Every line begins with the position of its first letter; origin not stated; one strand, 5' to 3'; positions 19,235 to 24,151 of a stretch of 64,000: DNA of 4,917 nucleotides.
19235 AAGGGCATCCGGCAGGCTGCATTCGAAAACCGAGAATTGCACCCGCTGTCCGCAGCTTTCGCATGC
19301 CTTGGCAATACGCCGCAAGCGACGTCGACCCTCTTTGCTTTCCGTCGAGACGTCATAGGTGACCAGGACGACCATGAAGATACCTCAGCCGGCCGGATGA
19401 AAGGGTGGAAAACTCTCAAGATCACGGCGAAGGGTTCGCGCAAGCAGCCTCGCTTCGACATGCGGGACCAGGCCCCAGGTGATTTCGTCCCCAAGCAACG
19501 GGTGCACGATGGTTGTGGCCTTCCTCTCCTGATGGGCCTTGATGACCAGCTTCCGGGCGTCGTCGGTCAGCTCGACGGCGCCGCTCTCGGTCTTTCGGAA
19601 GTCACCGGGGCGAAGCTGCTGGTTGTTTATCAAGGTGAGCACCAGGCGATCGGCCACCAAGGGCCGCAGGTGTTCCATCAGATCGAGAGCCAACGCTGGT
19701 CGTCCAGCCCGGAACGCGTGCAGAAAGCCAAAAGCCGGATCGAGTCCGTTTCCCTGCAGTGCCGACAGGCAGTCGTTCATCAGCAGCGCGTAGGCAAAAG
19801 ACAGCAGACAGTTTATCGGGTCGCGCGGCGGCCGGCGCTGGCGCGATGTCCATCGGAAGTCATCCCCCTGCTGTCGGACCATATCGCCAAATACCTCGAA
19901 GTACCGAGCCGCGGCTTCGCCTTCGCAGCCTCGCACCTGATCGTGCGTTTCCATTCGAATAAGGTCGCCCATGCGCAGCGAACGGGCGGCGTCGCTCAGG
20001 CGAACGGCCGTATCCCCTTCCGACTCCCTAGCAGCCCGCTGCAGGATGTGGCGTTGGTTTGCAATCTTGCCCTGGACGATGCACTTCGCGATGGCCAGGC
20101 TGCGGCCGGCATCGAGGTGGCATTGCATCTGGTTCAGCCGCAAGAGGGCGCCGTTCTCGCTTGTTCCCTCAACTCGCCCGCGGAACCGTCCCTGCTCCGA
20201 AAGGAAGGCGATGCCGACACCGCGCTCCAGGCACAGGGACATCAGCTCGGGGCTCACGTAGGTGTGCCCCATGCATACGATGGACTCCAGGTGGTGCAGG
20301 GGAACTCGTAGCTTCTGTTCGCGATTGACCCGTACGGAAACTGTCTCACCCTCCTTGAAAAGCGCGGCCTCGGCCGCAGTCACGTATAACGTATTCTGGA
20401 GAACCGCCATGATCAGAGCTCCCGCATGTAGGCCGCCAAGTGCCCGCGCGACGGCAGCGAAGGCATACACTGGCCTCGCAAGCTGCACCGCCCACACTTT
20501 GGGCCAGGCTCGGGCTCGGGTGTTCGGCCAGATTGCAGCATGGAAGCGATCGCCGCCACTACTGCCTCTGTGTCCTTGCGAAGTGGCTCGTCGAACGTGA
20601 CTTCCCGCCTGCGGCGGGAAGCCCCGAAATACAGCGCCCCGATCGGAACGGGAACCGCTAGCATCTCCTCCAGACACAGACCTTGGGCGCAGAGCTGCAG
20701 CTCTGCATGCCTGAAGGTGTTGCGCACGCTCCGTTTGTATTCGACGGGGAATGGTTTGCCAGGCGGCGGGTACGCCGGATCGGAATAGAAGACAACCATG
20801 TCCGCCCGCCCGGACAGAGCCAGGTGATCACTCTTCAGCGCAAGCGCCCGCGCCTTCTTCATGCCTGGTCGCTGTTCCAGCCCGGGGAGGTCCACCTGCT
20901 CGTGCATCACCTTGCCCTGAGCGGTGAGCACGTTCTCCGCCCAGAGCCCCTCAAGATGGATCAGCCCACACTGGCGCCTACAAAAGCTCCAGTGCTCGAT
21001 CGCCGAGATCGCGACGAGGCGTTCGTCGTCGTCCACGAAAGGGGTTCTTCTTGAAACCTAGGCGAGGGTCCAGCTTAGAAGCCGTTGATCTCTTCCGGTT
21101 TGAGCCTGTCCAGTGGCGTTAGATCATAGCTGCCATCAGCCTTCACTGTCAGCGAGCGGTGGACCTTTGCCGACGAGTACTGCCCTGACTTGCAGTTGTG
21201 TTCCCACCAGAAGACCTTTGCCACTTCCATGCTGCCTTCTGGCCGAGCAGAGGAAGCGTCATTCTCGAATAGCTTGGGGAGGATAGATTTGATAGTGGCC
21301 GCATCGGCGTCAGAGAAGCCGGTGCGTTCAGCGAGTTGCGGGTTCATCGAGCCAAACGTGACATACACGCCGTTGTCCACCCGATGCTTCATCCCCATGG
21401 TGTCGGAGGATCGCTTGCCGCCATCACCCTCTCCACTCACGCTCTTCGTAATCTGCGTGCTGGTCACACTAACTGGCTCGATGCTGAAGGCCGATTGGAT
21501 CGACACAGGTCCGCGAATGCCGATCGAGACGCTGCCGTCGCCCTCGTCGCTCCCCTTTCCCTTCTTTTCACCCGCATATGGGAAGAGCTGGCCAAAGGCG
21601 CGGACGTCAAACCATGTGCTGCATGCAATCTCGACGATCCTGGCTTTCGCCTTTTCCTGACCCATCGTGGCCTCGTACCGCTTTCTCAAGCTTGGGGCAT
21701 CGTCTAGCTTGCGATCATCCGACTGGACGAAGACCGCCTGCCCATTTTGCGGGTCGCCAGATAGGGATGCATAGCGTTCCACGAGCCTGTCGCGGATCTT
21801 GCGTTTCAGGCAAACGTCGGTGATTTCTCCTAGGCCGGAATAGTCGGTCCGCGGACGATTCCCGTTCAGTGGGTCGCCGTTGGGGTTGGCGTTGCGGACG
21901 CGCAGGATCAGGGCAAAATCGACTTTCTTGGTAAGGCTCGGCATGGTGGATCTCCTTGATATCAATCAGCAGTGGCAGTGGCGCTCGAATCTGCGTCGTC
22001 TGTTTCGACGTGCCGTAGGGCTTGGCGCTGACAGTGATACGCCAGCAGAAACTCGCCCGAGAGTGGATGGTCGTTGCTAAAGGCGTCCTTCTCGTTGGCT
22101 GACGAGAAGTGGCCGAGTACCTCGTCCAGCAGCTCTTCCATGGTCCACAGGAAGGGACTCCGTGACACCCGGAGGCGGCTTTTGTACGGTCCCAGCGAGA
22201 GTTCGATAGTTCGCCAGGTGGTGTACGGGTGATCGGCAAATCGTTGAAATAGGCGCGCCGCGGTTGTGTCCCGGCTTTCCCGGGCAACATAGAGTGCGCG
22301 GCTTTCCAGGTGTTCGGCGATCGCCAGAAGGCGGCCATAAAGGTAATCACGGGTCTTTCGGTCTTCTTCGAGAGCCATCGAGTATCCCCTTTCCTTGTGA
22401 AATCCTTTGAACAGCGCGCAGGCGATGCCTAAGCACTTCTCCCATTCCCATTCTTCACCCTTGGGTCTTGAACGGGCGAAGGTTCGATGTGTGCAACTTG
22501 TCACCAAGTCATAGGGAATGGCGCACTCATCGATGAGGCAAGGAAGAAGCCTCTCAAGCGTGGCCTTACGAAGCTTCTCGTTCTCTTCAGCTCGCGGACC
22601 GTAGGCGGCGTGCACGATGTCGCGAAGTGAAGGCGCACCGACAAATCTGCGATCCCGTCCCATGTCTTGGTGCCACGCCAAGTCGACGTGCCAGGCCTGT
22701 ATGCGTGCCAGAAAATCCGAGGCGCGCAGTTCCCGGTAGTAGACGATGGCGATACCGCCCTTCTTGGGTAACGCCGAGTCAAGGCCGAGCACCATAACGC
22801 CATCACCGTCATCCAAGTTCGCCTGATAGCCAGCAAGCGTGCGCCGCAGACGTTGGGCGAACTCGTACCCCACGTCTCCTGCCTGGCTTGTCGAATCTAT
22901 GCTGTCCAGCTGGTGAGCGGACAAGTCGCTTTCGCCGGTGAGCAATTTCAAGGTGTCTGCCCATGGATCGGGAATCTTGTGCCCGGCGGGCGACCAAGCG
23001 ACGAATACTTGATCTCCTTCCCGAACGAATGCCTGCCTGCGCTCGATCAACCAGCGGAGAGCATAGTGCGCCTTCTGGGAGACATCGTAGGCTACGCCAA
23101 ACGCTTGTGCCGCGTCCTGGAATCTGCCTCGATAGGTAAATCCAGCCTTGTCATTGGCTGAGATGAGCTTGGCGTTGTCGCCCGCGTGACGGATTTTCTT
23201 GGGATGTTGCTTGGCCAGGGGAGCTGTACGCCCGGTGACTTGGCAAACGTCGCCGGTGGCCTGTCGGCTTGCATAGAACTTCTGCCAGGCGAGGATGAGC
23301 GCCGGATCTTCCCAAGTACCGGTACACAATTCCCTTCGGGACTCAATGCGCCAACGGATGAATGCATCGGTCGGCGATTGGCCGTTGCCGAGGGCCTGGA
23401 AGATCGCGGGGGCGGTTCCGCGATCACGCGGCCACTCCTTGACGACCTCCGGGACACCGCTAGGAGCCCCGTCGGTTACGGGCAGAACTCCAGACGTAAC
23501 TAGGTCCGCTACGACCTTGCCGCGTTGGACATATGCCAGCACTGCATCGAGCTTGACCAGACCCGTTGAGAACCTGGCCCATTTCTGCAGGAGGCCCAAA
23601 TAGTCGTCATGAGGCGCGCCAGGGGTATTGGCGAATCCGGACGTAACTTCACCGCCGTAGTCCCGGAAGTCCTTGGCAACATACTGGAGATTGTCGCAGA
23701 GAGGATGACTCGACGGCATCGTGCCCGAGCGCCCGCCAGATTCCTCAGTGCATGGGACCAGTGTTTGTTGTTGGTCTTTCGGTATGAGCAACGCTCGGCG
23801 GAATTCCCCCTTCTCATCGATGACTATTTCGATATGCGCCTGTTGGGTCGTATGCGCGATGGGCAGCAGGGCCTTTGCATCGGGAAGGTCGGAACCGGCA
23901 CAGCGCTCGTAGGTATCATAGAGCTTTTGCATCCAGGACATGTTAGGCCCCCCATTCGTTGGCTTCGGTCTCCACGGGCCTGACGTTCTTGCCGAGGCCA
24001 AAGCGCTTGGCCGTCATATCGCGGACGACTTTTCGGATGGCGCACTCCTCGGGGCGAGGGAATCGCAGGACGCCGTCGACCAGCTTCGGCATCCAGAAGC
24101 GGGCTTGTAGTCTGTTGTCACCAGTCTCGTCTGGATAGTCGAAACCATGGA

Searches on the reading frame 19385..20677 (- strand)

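Call 16: search_protein_families(library=pfam, proteins=[window:19385-20677:-], max_evalue=0.001)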
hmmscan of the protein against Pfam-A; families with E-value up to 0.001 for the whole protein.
window:19385-20677:- (430 aa): 1 family
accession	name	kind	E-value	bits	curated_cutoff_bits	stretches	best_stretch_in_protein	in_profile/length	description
PF01867.21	Cas_Cas1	-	9.6e-96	320.7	22.3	1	97-384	1-283/283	CRISPR associated protein Cas1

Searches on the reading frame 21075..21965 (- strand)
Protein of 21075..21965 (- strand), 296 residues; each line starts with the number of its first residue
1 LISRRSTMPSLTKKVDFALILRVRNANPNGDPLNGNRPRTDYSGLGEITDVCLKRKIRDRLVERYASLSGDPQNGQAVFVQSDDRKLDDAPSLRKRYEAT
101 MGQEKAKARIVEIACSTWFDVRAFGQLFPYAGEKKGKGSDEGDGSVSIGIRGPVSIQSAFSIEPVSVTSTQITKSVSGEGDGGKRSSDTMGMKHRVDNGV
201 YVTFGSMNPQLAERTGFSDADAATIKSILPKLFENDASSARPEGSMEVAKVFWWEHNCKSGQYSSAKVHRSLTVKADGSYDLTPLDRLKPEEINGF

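Call 16: search_protein_families(library=pfam, proteins=[window:21075-21965:-], max_evalue=0.001)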
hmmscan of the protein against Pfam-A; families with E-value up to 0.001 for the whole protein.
window:21075-21965:- (296 aa): 1 family
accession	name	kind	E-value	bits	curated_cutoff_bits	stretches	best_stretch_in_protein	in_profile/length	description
PF05107.17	Cas_Cas7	-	7e-70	235.9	33.2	1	13-277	1-232/249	CRISPR-associated protein Cas7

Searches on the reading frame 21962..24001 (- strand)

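Call 16: search_protein_families(library=pfam, proteins=[window:21962-24001:-], max_evalue=0.001)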
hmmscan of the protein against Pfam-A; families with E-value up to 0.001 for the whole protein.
window:21962-24001:- (679 aa): 1 family
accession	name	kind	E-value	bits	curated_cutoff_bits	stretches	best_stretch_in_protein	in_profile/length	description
PF09709.15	Cas_Csd1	-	6e-116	388.8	27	1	27-662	1-558/559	CRISPR-associated protein (Cas_Csd1)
